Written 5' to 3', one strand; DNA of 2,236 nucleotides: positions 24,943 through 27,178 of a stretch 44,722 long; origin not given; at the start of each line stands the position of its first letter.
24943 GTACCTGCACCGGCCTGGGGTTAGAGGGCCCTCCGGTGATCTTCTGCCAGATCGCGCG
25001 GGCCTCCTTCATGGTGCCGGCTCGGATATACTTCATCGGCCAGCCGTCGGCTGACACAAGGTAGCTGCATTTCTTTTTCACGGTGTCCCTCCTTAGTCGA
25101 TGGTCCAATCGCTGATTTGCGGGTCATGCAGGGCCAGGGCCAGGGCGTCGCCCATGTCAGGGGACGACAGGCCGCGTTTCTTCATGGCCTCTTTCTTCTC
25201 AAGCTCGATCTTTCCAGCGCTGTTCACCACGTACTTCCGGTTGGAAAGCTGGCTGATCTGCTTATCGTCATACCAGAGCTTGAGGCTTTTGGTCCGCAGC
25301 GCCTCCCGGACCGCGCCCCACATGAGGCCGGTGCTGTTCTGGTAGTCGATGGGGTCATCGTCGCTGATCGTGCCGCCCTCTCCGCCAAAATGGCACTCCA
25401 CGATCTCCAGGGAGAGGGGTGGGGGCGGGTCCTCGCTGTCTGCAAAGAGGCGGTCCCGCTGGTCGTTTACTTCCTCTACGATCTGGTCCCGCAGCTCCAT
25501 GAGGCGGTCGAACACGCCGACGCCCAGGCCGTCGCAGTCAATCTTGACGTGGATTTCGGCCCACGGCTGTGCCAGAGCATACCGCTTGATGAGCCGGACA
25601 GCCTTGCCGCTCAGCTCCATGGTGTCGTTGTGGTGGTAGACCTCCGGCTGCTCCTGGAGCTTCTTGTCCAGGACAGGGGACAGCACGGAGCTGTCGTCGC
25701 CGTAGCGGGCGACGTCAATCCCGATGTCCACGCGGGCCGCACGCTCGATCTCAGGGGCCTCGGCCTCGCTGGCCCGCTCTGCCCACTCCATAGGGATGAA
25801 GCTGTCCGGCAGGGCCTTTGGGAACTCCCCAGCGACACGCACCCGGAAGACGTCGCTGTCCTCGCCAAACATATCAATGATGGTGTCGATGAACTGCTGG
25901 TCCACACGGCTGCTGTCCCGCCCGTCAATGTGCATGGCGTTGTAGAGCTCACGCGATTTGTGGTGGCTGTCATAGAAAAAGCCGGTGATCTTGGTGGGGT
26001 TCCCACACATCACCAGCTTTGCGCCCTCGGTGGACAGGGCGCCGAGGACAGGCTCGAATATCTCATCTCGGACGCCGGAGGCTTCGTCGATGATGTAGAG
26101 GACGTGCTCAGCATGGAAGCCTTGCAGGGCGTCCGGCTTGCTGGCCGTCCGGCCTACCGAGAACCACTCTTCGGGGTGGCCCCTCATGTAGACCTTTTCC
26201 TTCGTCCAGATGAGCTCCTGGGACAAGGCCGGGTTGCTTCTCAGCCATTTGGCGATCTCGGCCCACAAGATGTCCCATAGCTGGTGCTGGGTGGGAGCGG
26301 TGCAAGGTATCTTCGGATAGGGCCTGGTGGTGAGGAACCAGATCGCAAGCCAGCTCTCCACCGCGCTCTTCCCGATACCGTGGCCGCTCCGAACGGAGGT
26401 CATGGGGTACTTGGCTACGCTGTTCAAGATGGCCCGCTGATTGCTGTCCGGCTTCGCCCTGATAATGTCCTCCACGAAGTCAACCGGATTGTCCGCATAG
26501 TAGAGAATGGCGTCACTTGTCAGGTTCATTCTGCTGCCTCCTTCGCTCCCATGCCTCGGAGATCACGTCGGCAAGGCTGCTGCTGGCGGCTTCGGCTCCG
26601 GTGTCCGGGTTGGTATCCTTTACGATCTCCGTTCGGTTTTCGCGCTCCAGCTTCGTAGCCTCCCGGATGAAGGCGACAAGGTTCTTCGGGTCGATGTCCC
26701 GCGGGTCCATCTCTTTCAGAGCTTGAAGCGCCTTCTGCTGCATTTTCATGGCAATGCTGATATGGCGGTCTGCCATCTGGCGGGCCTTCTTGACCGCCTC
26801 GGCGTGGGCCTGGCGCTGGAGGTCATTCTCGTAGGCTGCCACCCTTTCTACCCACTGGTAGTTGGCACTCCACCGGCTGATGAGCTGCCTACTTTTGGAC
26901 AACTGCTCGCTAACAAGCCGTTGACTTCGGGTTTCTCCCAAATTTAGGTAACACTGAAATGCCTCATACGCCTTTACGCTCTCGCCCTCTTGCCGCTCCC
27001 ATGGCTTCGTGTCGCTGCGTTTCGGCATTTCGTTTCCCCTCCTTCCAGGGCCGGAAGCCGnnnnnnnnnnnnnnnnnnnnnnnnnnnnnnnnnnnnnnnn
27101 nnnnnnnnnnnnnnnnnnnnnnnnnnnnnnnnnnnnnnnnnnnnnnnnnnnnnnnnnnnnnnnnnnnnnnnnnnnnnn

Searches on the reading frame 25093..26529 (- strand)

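Call 8: search_protein_families(library=pfam, proteins=[window:25093-26529:-], max_evalue=0.01)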
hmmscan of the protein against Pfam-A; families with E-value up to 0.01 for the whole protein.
window:25093-26529:- (478 aa): 0 families

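Call 9: search_protein_families(library=phrogs, proteins=[window:25093-26529:-], max_evalue=0.001)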
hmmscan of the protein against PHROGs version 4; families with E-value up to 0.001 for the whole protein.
window:25093-26529:- (478 aa): 5 families
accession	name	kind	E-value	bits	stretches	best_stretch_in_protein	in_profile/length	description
phrog_5902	-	unknown function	7.8e-68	230.3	1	8-310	15-328/359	-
phrog_2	-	head and packaging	9.9e-44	151.2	1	24-469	263-591/807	terminase large subunit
phrog_675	-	head and packaging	4.6e-07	29.5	1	29-187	45-199/576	terminase large subunit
phrog_7579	-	head and packaging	6.8e-05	23.2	1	132-193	103-162/239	terminase large subunit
phrog_20197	-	unknown function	0.00022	22.2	1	8-71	15-79/158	-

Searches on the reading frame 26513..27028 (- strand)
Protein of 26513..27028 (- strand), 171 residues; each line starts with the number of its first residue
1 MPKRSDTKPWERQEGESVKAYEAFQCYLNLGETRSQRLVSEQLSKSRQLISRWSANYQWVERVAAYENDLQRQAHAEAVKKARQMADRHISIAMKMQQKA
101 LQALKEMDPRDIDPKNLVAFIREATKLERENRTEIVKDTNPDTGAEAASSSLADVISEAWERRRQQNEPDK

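Call 8: search_protein_families(library=pfam, proteins=[window:26513-27028:-], max_evalue=0.01)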
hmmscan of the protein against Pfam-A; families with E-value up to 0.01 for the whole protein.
window:26513-27028:- (171 aa): 1 family
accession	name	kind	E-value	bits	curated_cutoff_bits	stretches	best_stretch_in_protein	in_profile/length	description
PF12531.13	DUF3731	-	0.0018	18.6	25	1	56-141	162-243/248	DNA-K related protein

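Call 9: search_protein_families(library=phrogs, proteins=[window:26513-27028:-], max_evalue=0.001)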
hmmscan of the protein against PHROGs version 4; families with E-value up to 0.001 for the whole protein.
window:26513-27028:- (171 aa): 1 family
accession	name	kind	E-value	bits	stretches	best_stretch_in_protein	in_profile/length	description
phrog_6299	-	head and packaging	5.3e-40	138.4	1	2-171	2-185/193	terminase small subunit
